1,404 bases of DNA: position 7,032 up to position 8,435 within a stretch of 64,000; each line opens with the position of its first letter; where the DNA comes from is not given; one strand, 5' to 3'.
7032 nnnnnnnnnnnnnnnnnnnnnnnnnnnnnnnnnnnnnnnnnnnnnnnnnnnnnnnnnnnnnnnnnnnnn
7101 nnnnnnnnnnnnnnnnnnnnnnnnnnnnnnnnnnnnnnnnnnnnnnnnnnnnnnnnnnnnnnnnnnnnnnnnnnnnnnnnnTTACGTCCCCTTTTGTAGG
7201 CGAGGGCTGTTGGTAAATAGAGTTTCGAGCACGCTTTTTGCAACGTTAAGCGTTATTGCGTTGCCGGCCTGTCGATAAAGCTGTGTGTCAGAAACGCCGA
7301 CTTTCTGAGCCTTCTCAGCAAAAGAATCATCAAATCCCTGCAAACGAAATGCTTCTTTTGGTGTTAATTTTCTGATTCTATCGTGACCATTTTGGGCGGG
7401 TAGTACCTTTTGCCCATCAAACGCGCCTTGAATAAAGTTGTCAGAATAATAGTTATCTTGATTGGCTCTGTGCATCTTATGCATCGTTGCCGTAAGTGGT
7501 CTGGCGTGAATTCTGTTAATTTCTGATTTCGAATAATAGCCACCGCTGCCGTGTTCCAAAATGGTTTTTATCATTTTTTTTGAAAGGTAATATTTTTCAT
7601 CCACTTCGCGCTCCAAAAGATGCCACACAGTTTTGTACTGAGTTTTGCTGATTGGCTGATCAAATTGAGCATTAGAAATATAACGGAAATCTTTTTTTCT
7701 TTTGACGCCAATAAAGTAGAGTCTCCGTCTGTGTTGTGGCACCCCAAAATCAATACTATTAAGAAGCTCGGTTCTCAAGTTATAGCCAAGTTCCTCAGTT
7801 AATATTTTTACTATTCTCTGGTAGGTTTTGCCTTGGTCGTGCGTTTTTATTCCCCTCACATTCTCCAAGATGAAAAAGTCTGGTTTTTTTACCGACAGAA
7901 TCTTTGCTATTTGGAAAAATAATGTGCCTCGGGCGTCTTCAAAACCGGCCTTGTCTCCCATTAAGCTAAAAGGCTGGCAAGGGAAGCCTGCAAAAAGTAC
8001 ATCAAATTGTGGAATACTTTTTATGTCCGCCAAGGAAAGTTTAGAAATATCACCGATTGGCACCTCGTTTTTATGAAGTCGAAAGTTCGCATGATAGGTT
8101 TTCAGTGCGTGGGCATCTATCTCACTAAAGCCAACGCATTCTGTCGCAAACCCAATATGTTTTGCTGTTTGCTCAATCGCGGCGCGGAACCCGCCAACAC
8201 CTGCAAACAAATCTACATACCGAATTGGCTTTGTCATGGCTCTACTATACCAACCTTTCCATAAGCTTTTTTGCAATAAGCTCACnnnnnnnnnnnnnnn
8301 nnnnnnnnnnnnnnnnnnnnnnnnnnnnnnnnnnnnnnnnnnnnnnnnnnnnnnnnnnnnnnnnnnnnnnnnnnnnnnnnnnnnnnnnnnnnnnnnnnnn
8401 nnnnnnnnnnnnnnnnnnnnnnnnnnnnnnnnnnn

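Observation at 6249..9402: Restriction-modification locus with an EcoRII-N/B3-like + HNH nuclease and two separate m5C methyltransferases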

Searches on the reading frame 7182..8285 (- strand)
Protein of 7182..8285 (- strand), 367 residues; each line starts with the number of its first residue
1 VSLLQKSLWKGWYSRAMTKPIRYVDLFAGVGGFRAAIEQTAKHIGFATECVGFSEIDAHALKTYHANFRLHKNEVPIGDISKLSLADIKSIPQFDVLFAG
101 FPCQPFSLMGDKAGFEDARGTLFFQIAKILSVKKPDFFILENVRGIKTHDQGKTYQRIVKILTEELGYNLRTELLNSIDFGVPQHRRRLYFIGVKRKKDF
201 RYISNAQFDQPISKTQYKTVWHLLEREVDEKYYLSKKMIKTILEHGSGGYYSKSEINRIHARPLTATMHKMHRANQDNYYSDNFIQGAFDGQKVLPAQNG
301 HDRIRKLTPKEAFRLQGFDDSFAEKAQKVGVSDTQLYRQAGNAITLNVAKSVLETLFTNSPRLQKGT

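Call 3: search_protein_families(library=pfam, proteins=[window:7182-8285:-], max_evalue=0.1)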
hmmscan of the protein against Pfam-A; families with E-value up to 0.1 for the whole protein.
window:7182-8285:- (367 aa): 1 family
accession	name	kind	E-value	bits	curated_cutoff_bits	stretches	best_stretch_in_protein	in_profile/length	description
PF00145.23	DNA_methylase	-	7.9e-83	279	22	1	22-356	2-322/324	C-5 cytosine-specific DNA methylase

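Call 4: search_protein_families(library=ncbifam, proteins=[window:7182-8285:-], max_evalue=0.1)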
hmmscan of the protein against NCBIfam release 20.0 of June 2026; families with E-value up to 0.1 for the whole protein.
window:7182-8285:- (367 aa): 3 families
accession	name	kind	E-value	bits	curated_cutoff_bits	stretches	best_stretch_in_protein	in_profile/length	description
TIGR00675.1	dcm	superfamily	8.7e-90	301.7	100.65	1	23-356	1-329/329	DNA (cytosine-5-)-methyltransferase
NF007772.0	PRK10458.1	subfamily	5.3e-50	170.3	710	1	19-355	87-451/472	DNA cytosine methylase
NF045953.1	DCM_methyl_Nterm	subfamily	0.097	13.4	93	0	20-66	2-48/107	DNA (cytosine-5-)-methyltransferase N-terminal subunit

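Call 5: search_protein_families(library=padloc, proteins=[window:7182-8285:-], max_evalue=0.1)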
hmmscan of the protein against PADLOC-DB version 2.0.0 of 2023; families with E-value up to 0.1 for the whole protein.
window:7182-8285:- (367 aa): 64 families (the best 25 are shown)
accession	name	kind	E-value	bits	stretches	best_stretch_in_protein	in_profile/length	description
PDLC03272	MTase_II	-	6.2e-95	316.7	1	16-358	70-388/407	Type II methyltransferase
PDLC03361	MTase_II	-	2.4e-69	232.3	1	19-356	85-433/455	Type II methyltransferase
PDLC03734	oMTase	-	6.5e-68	227.7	2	21-196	4-170/444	orphan methyltransferase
PDLC03217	MTase_II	-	4.2e-63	211.9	2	16-196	381-546/703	Type II methyltransferase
PDLC03378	MTase_II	-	2.1e-61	206.1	1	21-358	3-328/344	Type II methyltransferase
PDLC02653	DrmMII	-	5.7e-61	204.3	1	17-356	1-309/333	DrmMII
PDLC03234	MTase_II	-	8.3e-51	171.4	2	18-221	2-196/375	Type II methyltransferase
PDLC03716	oMTase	-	4.8e-49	165.4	1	18-356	36-335/349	orphan methyltransferase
PDLC00026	DruM2|DruM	-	9.6e-48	161.4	1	21-358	5-316/336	DNA cytosine methylase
PDLC00034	DruM2|DruM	-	5.3e-45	151.7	2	19-228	6-220/457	DNA cytosine methylase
PDLC03242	MTase_II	-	1.2e-42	144.4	1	21-353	101-392/409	Type II methyltransferase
PDLC03326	MTase_II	-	6.4e-42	142.2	2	18-221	3-208/412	Type II methyltransferase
PDLC03733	oMTase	-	2.8e-41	139.8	1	21-354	91-452/476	orphan methyltransferase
PDLC00027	DruM2|DruM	-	1.5e-40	137.7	2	19-202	10-179/361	DNA cytosine methylase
PDLC03286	MTase_II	-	5.5e-40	135.2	1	22-199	2-173/185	Type II methyltransferase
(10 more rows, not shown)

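Call 16: search_solved_structures(query=window:7182-8237:-, max_evalue=0.00001)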
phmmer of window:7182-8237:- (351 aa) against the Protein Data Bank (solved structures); distinct sequences matched with E-value up to 0.00001: 31.
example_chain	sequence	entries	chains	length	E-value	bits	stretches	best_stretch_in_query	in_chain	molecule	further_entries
2uyh_A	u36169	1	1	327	1.6e-48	168.8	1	5-215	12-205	MODIFICATION METHYLASE HHAI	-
10mh_A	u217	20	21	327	2.1e-48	168.4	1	5-215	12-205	PROTEIN (CYTOSINE-SPECIFIC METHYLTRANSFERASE HHAI) | HaeIII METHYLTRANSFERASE | Modification methylase HhaI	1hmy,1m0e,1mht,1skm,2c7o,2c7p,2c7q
1fjx_A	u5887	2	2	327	2.2e-48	168.4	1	5-215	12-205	HHAI DNA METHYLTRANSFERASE | MODIFICATION METHYLASE HHAI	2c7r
1svu_A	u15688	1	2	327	2.2e-48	168.3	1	5-214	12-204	Modification methylase HhaI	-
2i9k_A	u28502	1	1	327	2.9e-48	167.9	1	5-215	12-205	Modification methylase HhaI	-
2zcj_A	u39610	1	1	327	5.6e-48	167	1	5-215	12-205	Modification methylase HhaI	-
2uz4_A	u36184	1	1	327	1.1e-47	166.1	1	5-215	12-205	MODIFICATION METHYLASE HHAI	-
2uyc_A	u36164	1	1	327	1.1e-47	166.1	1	5-215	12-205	MODIFICATION METHYLASE HHAI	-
2z6q_A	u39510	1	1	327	1.4e-47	165.7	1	5-215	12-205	Modification methylase HhaI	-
2z6u_A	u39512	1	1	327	1.4e-47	165.7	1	5-215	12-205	Modification methylase HhaI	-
2z6a_A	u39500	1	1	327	3.9e-47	164.3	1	5-215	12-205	Modification methylase HhaI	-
3lx6_A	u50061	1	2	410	5e-40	140.9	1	5-339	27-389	Cytosine-specific methyltransferase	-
3me5_A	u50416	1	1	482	9.1e-40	140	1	5-339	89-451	Cytosine-specific methyltransferase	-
1dct_A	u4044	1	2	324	3.8e-31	111.7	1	7-340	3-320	PROTEIN (MODIFICATION METHYLASE HAEIII)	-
3ubt_Y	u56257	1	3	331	7.5e-30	107.4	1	7-340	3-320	Modification methylase HaeIII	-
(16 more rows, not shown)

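Call 22: search_dna_similar(query=window:7182-8237:-, collection=plasmids, mode=protein, max_rows=25)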
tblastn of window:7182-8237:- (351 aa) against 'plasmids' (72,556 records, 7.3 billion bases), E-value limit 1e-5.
The search stops at 5000 records and this limit was reached: more records match than are counted here, and every count below describes the 5000 best-scoring records only.
Records with a match: at least 5000; places in all: 5446; records where one place covers at least 80% of the query: 4392.
Best place of each record, by identity: <60% 5000.
By first word of the organism name: Klebsiella 1698; Escherichia 955; Salmonella 534; Enterobacter 452; Citrobacter 203; Clostridium 143; Bacillus 99; Enterococcus 50; Raoultella 45; Campylobacter 44; and 234 more.
By predicted mobility (MOB-suite, as given by PLSDB): conjugative 3322; non-mobilizable 995; mobilizable 683.
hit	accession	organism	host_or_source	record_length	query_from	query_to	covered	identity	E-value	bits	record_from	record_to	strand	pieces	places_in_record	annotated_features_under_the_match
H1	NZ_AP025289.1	Treponema saccharophilum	-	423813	4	343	97%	41.4%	2e-82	280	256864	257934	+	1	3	dcm: DNA (cytosine-5-)-methyltransferase | DNA cytosine methyltransferase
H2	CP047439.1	Spiroplasma citri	Neoaliturus tenellus,cell culture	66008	5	340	96%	39.6%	2e-65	231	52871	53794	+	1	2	dcm: DNA (cytosine-5-)-methyltransferase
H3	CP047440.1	Spiroplasma citri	Neoaliturus tenellus,cell culture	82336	5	340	96%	39.6%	2e-65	231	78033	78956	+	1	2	dcm: DNA (cytosine-5-)-methyltransferase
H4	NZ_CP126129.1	Desemzia incerta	Sus scrofa,Cell Culture,back skin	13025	7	343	96%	39.2%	6e-53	194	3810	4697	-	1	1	DNA cytosine methyltransferase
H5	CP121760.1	Bacillus subtilis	cell culture,Maari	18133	5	340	96%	38.8%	2e-55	202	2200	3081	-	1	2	dcm: DNA (cytosine-5-)-methyltransferase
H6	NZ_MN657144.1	Pedobacter sp.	-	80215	3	344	97%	38.0%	3e-62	221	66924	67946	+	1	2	dcm: DNA (cytosine-5-)-methyltransferase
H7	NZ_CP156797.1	Acinetobacter sp. ANC 7912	cattle,whole organism,cattle feces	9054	8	340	95%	38.9%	1e-51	191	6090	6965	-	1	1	DNA cytosine methyltransferase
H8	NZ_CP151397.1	Shigella sonnei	-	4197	6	342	96%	38.3%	3e-53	195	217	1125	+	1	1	dcm: DNA (cytosine-5-)-methyltransferase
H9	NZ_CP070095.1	Escherichia coli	Homo sapiens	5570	6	342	96%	38.3%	4e-53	195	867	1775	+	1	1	dcm: DNA (cytosine-5-)-methyltransferase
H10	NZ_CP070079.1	Escherichia coli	Homo sapiens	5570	6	342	96%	38.3%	4e-53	195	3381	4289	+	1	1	dcm: DNA (cytosine-5-)-methyltransferase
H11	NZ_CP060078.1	Escherichia coli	Homo sapiens,isolate,feces from healthy ...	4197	6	342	96%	38.3%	4e-53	195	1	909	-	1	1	none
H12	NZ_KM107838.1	Escherichia coli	Homo sapiens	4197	6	342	96%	38.3%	4e-53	195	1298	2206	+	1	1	dcm: DNA (cytosine-5-)-methyltransferase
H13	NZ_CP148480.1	Escherichia coli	Chicken,single cell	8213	6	342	96%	38.3%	4e-53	195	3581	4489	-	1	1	dcm: DNA (cytosine-5-)-methyltransferase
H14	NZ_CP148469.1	Escherichia coli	-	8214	6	342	96%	38.3%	4e-53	195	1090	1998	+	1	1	dcm: DNA (cytosine-5-)-methyltransferase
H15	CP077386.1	Escherichia coli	-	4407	6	342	96%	38.3%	4e-53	195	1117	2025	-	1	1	DNA (cytosine-5-)-methyltransferase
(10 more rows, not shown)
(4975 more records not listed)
